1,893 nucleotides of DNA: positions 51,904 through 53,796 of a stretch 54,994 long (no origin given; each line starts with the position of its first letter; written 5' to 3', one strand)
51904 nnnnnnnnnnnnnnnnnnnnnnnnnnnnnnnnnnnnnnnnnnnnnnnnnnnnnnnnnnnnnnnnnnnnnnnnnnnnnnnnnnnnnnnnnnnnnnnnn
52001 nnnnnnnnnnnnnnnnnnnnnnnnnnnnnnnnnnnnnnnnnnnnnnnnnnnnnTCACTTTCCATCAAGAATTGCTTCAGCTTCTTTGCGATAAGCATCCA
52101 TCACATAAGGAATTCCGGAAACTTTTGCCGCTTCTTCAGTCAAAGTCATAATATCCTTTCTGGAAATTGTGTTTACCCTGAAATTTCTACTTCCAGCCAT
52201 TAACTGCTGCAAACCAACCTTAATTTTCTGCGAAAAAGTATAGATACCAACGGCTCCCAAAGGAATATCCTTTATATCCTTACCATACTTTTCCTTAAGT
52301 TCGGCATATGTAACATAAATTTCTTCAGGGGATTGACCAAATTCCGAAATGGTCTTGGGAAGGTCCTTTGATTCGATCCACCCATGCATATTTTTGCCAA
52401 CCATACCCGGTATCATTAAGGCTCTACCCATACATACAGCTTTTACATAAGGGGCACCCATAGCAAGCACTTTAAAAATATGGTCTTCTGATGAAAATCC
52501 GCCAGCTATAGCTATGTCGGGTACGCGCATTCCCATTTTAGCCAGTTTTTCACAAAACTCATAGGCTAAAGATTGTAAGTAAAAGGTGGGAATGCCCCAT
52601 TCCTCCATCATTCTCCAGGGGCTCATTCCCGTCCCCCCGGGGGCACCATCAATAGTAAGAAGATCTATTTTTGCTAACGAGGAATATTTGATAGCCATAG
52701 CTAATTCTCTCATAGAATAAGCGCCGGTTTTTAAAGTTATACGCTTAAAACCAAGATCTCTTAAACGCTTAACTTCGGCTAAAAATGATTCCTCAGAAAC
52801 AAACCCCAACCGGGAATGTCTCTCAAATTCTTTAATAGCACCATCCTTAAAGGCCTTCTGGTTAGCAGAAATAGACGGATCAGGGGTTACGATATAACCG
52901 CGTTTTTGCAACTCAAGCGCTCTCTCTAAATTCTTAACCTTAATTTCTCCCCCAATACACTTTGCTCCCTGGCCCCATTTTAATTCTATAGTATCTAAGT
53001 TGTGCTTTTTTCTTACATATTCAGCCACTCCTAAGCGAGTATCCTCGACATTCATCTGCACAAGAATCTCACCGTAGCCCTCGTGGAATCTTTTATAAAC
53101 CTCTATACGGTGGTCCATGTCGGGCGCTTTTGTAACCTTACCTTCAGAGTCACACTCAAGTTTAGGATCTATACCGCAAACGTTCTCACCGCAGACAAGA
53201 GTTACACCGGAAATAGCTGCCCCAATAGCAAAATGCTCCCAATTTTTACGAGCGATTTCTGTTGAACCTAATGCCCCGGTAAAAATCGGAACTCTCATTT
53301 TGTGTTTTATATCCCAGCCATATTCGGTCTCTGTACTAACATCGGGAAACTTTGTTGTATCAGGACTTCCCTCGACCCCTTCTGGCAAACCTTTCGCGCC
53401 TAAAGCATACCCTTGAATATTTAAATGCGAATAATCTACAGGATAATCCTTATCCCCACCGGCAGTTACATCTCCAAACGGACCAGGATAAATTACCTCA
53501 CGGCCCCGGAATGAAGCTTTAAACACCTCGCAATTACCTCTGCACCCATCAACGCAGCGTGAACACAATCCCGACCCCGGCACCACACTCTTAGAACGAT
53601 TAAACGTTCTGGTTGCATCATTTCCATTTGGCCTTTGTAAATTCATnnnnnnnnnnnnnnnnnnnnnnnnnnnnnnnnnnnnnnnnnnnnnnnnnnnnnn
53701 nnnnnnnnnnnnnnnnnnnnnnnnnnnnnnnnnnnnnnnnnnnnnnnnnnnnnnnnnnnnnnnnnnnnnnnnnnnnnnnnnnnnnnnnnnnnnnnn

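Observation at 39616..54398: Ten-gene operon joining the glutamine amidotransferases of four pathways behind a GAF-ANTAR regulator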

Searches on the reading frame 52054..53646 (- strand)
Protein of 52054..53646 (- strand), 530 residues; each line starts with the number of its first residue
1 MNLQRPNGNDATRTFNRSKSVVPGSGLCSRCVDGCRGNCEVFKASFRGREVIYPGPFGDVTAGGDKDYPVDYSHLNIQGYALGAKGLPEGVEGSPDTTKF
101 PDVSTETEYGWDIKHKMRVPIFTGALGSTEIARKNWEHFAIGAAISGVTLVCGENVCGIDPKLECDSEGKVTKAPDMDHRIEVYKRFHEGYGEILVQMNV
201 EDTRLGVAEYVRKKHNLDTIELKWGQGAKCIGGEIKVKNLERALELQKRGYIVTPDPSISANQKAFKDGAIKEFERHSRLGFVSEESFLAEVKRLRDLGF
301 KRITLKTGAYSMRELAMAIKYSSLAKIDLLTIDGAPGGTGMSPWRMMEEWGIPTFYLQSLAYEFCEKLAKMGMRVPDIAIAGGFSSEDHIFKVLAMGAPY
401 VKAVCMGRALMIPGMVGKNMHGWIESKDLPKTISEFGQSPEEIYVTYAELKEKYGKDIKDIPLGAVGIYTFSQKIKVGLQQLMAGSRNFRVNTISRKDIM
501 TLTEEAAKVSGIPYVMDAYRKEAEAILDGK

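Call 3: search_protein_families(library=pfam, proteins=[window:52054-53646:-])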
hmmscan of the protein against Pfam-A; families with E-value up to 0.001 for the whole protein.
window:52054-53646:- (530 aa): 1 family
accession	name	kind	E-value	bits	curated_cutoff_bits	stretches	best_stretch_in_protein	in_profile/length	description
PF01645.23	Glu_synthase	-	1.3e-14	54.6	20.4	1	282-412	185-309/369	Conserved region in glutamate synthase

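Call 4: search_protein_families(library=ncbifam, proteins=[window:52054-53646:-])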
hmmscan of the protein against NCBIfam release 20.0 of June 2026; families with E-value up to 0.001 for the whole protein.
window:52054-53646:- (530 aa): 0 families

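Call 10: find_encoding_contigs(protein=window:52054-53646:-, flank=10000, max_places=6)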
Protein window:52054-53646:- (530 aa): no gene with exactly this product is on record in the collection.

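Call 12: find_homologous_proteins(query=window:52054-53646:-, max_evalue=1e-20)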
Query window:52054-53646:- (530 aa): 8000 proteins with E <= 1e-20 among 8000 candidates; the best 120 are listed.
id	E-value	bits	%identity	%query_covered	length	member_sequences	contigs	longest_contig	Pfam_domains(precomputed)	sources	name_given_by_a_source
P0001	0.0e+0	1195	97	100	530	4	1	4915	PF01645.24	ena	-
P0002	0.0e+0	1180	96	100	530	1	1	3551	PF01645.24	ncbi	-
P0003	0.0e+0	1134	91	99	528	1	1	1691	PF01645.24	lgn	-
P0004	0.0e+0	1130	91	99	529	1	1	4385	PF01645.24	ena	-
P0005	0.0e+0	1118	90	100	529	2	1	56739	PF01645.24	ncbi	ncbi:MAG: FMN-binding glutamate synthase family protein [Candidatus Omnitrophota bacterium]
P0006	0.0e+0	1109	90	100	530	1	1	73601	PF01645.24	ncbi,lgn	ncbi:MAG: FMN-binding glutamate synthase family protein [Candidatus Omnitrophota bacterium]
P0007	0.0e+0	1107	90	100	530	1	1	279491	PF01645.24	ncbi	-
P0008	0.0e+0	1105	89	99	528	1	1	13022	PF01645.24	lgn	-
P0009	0.0e+0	1103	88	100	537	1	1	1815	PF01645.24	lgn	-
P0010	0.0e+0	1102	88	100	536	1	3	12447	PF01645.24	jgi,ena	-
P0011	0.0e+0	1100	89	100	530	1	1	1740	PF01645.24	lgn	-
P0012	0.0e+0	1099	88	100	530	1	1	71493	PF01645.24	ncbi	ncbi:MAG: FMN-binding glutamate synthase family protein [Candidatus Omnitrophota bacterium]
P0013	0.0e+0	1099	88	100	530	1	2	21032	PF01645.24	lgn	-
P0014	0.0e+0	1097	88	99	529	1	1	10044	PF01645.24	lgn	-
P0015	0.0e+0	1095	88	100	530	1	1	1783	PF01645.24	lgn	-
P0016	0.0e+0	1094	87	100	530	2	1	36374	PF01645.24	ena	-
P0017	0.0e+0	1094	88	100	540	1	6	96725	PF01645.24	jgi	-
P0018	0.0e+0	1094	87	100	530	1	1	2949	PF01645.24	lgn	-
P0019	0.0e+0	1093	87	100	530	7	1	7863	PF01645.24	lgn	-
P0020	0.0e+0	1090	87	99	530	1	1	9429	PF01645.24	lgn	-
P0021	0.0e+0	1089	87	100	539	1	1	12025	PF01645.24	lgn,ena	-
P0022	0.0e+0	1087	88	100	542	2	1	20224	PF01645.24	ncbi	-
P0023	0.0e+0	1086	87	100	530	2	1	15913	PF01645.24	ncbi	-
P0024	0.0e+0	1085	88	100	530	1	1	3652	PF01645.24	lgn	-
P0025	0.0e+0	1085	87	100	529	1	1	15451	PF01645.24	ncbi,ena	-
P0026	0.0e+0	1084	87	100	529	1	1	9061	PF01645.24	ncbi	-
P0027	0.0e+0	1084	87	100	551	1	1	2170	PF01645.24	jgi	-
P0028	0.0e+0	1083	87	100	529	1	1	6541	PF01645.24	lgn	-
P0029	0.0e+0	1081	87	100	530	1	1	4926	PF01645.24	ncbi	-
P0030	0.0e+0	1079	86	100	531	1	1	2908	PF01645.24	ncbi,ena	-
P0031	0.0e+0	1079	86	100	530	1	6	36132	PF01645.24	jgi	-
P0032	0.0e+0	1079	87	100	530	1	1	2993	PF01645.24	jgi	-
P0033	0.0e+0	1079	86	100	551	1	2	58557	PF01645.24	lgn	-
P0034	0.0e+0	1079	86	100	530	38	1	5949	PF01645.24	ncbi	-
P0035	0.0e+0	1077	86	100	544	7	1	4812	PF01645.24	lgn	-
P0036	0.0e+0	1077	86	100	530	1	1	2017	PF01645.24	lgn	-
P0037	0.0e+0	1076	87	100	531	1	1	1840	PF01645.24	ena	-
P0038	0.0e+0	1076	86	100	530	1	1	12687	PF01645.24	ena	-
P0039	0.0e+0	1075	85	100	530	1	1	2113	PF01645.24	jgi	jgi:glutamate synthase domain-containing protein 2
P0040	0.0e+0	1074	86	100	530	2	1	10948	PF01645.24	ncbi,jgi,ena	ncbi:MAG: FMN-binding glutamate synthase family protein [Candidatus Omnitrophota bacterium]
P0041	0.0e+0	1074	85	100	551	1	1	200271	PF01645.24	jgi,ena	-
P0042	0.0e+0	1073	85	100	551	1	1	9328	PF01645.24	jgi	jgi:glutamate synthase domain-containing protein 2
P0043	0.0e+0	1072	86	100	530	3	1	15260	PF01645.24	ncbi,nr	ncbi:MAG: FMN-binding glutamate synthase family protein [Candidatus Omnitrophica bacterium]|nr:FMN-b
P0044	0.0e+0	1072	85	100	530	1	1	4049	PF01645.24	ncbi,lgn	-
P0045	0.0e+0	1071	85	100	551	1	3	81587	PF01645.24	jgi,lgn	-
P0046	0.0e+0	1070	87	100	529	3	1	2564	PF01645.24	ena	-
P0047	0.0e+0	1069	85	100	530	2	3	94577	PF01645.24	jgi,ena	-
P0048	0.0e+0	1069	85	100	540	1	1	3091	PF01645.24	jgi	-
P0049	0.0e+0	1068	85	100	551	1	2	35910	PF01645.24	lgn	-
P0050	0.0e+0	1067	85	100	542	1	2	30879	PF01645.24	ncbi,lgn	ncbi:MAG: FMN-binding glutamate synthase family protein [bacterium]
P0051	0.0e+0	1067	86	100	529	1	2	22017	PF01645.24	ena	-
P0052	0.0e+0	1066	86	99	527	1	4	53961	PF01645.24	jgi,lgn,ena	-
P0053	0.0e+0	1066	86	99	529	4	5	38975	PF01645.24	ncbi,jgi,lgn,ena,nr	ncbi:MAG: FMN-binding glutamate synthase family protein [Candidatus Omnitrophica bacterium]|nr:FMN-b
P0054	0.0e+0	1066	85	100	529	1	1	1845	PF01645.24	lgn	-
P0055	0.0e+0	1065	84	100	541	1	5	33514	PF01645.24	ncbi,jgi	jgi:glutamate synthase domain-containing protein 2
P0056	0.0e+0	1064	85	100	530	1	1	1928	PF01645.24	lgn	-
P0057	0.0e+0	1064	86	100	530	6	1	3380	PF01645.24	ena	-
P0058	0.0e+0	1063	86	100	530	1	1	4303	PF01645.24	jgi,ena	-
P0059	0.0e+0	1063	85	100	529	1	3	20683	PF01645.24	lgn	-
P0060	0.0e+0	1063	84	100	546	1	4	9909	PF01645.24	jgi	jgi:glutamate synthase domain-containing protein 2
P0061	0.0e+0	1063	85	100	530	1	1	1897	PF01645.24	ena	-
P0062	0.0e+0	1062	87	100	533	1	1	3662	PF01645.24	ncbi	-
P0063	0.0e+0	1062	86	100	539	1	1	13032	PF01645.24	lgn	-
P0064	0.0e+0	1062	85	100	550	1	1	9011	PF01645.24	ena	-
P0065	0.0e+0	1062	84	100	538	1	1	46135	PF01645.24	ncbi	-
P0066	0.0e+0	1061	85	100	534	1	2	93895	PF01645.24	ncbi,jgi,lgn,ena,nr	ncbi:MAG: FMN-binding glutamate synthase family protein [Candidatus Omnitrophota bacterium]|nr:FMN-b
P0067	0.0e+0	1061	84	100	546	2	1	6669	PF01645.24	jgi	jgi:glutamate synthase domain-containing protein 2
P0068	0.0e+0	1061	84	100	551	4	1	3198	PF01645.24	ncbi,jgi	ncbi:MAG: FMN-binding glutamate synthase family protein [Candidatus Omnitrophota bacterium]|jgi:glut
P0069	0.0e+0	1060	85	100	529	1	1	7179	PF01645.24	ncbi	ncbi:MAG: FMN-binding glutamate synthase family protein [bacterium]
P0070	0.0e+0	1060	85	100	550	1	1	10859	PF01645.24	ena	-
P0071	0.0e+0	1060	84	100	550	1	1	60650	PF01645.24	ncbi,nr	ncbi:MAG: FMN-binding glutamate synthase family protein [Candidatus Omnitrophica bacterium]|nr:FMN-b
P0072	0.0e+0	1059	86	100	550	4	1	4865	PF01645.24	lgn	-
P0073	0.0e+0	1059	84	100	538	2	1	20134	PF01645.24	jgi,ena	-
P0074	0.0e+0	1059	85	100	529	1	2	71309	PF01645.24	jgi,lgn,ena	-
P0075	0.0e+0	1058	85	100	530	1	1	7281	PF01645.24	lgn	-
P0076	0.0e+0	1058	85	100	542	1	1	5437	PF01645.24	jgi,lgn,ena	-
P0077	0.0e+0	1058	85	100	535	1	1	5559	PF01645.24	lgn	-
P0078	0.0e+0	1058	85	100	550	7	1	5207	PF01645.24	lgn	-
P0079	0.0e+0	1057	84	100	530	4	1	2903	PF01645.24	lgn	-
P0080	0.0e+0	1057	84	100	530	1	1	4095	PF01645.24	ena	-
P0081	0.0e+0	1057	85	100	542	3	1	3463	PF01645.24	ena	-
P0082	0.0e+0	1057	84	100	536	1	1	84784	PF01645.24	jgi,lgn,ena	-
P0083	0.0e+0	1056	84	100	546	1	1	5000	PF01645.24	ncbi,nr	ncbi:MAG: FMN-binding glutamate synthase family protein [Candidatus Omnitrophica bacterium]|nr:FMN-b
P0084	0.0e+0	1056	85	100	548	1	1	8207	PF01645.24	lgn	-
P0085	0.0e+0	1055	84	100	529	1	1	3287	PF01645.24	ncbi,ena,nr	ncbi:MAG: FMN-binding glutamate synthase family protein [Candidatus Omnitrophica bacterium]|nr:FMN-b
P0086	0.0e+0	1055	84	100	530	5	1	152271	PF01645.24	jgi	-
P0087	0.0e+0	1054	84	100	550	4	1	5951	PF01645.24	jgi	-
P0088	0.0e+0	1054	84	100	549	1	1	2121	PF01645.24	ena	-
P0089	0.0e+0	1054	84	100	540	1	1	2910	PF01645.24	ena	-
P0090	0.0e+0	1054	85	100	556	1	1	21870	PF01645.24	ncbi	-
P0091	0.0e+0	1054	84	100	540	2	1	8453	PF01645.24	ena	-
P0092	0.0e+0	1054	85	100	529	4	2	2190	PF01645.24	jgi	-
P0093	0.0e+0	1054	84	100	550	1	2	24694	PF01645.24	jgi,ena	-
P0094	0.0e+0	1053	85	99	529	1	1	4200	PF01645.24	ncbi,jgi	jgi:glutamate synthase domain-containing protein 2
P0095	0.0e+0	1052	84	100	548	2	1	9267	PF01645.24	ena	-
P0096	0.0e+0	1052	84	100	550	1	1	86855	PF01645.24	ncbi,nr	ncbi:MAG: FMN-binding glutamate synthase family protein [Candidatus Omnitrophica bacterium]|nr:FMN-b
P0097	0.0e+0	1052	84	100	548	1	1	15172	PF01645.24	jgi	-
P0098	0.0e+0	1052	83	100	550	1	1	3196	PF01645.24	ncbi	-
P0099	0.0e+0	1052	84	100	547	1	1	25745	PF01645.24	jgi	-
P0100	0.0e+0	1052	84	100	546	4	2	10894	PF01645.24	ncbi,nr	ncbi:MAG: FMN-binding glutamate synthase family protein [Candidatus Omnitrophica bacterium]|nr:FMN-b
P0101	0.0e+0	1052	84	100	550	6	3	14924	PF01645.24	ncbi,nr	ncbi:MAG: glutamate synthase-related protein [Candidatus Omnitrophica bacterium]|nr:glutamate syntha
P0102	0.0e+0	1051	83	100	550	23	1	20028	PF01645.24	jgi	jgi:glutamate synthase domain-containing protein 2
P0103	0.0e+0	1051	82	100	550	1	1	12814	PF01645.24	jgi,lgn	-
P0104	0.0e+0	1051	83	100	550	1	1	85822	PF01645.24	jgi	-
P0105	0.0e+0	1051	83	100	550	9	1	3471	PF01645.24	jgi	-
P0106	0.0e+0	1051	84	100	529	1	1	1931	PF01645.24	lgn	-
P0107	0.0e+0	1051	83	100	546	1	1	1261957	PF01645.24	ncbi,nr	ncbi:MAG: FMN-binding glutamate synthase family protein [Candidatus Omnitrophica bacterium]|nr:FMN-b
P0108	0.0e+0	1051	85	97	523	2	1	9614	PF01645.24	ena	-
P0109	0.0e+0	1051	85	99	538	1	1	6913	PF01645.24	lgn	-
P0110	0.0e+0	1051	84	100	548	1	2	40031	PF01645.24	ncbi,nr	ncbi:MAG: FMN-binding glutamate synthase family protein [Candidatus Omnitrophica bacterium]|nr:FMN-b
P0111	0.0e+0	1051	84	100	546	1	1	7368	PF01645.24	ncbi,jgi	-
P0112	0.0e+0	1050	84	100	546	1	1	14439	PF01645.24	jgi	-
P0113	0.0e+0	1050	84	100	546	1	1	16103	PF01645.24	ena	-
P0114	0.0e+0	1049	83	100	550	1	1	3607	PF01645.24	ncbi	-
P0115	0.0e+0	1049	83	100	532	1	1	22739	PF01645.24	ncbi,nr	ncbi:MAG: glutamate synthase [Omnitrophica bacterium RBG_13_46_9]|nr:MAG: glutamate synthase [Omnitr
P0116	0.0e+0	1049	85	100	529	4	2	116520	PF01645.24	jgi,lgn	-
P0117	0.0e+0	1049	85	99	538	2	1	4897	PF01645.24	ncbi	ncbi:MAG: FMN-binding glutamate synthase family protein [Candidatus Omnitrophota bacterium]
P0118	0.0e+0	1049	84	99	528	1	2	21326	PF01645.24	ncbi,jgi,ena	-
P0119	0.0e+0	1048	84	99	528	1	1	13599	PF01645.24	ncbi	-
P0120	0.0e+0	1048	84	100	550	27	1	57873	PF01645.24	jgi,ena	-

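Call 13: find_encoding_contigs(protein=P0107, flank=10000, max_places=3)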
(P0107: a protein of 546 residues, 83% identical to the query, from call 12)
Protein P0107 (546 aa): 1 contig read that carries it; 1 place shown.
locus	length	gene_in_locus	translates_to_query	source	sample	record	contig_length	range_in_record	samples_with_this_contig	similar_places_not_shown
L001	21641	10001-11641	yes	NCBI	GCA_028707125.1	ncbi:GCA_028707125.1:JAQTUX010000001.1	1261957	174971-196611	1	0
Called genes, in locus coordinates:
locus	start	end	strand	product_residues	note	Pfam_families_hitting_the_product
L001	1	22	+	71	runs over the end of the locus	PF09527:ATPase_gene1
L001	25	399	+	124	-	PF03899:ATP-synt_I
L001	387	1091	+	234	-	PF00119:ATP-synt_A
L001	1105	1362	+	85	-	PF00137:ATP-synt_C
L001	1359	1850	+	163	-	PF00430:ATP-synt_B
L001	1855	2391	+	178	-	PF00213:OSCP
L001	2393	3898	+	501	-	PF02874:ATP-synt_ab_N, PF00006:ATP-synt_ab, PF00306:ATP-synt_ab_C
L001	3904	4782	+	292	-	PF00231:ATP-synt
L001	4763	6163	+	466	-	PF02874:ATP-synt_ab_N, PF00006:ATP-synt_ab, PF22919:ATP-synt_VA_C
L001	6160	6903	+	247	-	PF01145:Band_7, PF13421:Band_7_1 (weak)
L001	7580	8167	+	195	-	PF13428:TPR_14 (faint), PF13432:TPR_16 (faint), PF14559:TPR_19 (faint), PF07719:TPR_2 (faint), PF13176:TPR_7 (faint)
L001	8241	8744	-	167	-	PF10543:ORF6N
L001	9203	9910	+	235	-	PF13185:GAF_2, PF01590:GAF, PF13492:GAF_3, PF03861:ANTAR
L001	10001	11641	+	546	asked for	PF01645:Glu_synthase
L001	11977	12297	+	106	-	PF01588:tRNA_bind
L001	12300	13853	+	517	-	PF03023:MurJ, PF01554:MatE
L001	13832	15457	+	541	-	PF13231:PMT_2 (weak), PF00515:TPR_1 (weak), PF13414:TPR_11, PF13424:TPR_12, PF13431:TPR_17 (weak), PF13181:TPR_8 (weak), PF13424:TPR_12 (weak), PF13432:TPR_16 (weak), +5 more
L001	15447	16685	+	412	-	PF01541:GIY-YIG, PF27096:UvrC_M, PF02151:UVR, PF08459:UvrC_RNaseH_dom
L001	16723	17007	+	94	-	PF01035:DNA_binding_1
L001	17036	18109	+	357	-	PF00437:T2SSE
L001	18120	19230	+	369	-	PF03462:PCRF, PF00472:RF-1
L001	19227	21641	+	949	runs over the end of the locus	PF07517:SecA_DEAD, PF00270:DEAD (faint), PF01043:SecA_PP_bind, PF21090:P-loop_SecA, PF07516:SecA_SW, PF02810:SEC-C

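Call 14: find_encoding_contigs(protein=P0007, flank=10000, max_places=3)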
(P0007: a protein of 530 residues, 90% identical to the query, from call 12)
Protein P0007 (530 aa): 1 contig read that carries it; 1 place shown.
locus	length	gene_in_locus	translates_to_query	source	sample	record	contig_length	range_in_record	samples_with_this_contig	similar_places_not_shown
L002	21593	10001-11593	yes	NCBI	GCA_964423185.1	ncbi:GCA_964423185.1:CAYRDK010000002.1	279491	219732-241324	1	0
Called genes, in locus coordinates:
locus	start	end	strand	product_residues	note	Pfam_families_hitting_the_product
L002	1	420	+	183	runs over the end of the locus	-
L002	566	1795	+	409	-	PF00909:Ammonium_transp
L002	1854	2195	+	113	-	PF00543:P-II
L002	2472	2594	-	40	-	-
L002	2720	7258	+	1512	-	PF00310:GATase_2, PF04898:Glu_syn_central, PF01645:Glu_synthase, PF01493:GXGXG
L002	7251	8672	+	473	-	PF14691:Fer4_20, PF07992:Pyr_redox_2 (weak), PF00070:Pyr_redox (weak), PF01266:DAO, PF03486:HI0933_like (weak), PF07992:Pyr_redox_2, PF13450:NAD_binding_8, PF13738:Pyr_redox_3 (faint)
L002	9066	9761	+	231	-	PF01590:GAF, PF13185:GAF_2, PF13492:GAF_3, PF03861:ANTAR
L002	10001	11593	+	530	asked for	PF01645:Glu_synthase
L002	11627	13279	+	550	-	PF06418:CTP_synth_N, PF00117:GATase, PF07722:Peptidase_C26 (faint)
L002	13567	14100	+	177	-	PF01551:Peptidase_M23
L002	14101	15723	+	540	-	PF01637:ATPase_2, PF13191:AAA_16 (weak), PF13401:AAA_22 (faint)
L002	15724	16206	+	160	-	PF00149:Metallophos (faint), PF12850:Metallophos_2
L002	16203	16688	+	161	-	PF04677:CwfJ_C_1 (faint), PF11969:DcpS_C, PF01230:HIT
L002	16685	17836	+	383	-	PF01966:HD, PF13286:HD_assoc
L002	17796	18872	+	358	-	PF13492:GAF_3 (weak), PF13487:HD_5, PF01966:HD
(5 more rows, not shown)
